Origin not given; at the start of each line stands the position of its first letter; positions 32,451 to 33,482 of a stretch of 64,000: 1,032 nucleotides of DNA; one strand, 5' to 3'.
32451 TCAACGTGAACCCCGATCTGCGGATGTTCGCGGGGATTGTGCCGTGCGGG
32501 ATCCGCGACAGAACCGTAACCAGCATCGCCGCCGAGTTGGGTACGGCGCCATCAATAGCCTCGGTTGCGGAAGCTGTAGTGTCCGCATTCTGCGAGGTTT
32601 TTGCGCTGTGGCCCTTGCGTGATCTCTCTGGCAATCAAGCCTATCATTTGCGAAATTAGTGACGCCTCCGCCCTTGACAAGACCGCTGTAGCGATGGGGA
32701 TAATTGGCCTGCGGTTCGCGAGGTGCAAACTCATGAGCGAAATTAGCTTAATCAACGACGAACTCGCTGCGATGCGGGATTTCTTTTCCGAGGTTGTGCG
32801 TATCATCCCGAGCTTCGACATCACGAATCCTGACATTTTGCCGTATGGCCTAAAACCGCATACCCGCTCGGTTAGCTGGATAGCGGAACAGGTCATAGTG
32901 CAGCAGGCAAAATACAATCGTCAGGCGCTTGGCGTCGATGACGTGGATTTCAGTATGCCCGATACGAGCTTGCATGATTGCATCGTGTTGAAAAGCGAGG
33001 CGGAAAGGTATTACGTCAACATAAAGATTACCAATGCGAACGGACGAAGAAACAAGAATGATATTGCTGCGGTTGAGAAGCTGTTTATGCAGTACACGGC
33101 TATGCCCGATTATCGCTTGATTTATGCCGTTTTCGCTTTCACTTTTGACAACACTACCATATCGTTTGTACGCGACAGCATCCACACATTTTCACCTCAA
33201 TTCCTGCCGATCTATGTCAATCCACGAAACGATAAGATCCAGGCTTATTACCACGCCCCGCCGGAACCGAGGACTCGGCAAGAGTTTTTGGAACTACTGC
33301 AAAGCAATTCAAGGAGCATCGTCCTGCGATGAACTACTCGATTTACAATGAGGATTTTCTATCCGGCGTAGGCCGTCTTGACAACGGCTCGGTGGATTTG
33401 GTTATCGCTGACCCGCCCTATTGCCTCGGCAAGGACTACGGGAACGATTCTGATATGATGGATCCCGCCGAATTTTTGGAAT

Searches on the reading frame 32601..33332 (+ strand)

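Call 34: search_protein_families(library=pfam, proteins=[window:32601-33332:+], max_evalue=0.01)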
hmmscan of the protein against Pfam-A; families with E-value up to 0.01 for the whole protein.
window:32601-33332:+ (243 aa): 1 family
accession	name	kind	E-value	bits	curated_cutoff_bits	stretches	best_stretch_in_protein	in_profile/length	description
PF22081.2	SwaI-like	-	0.0013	18.8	27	1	128-234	78-187/208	SwaI restriction endonuclease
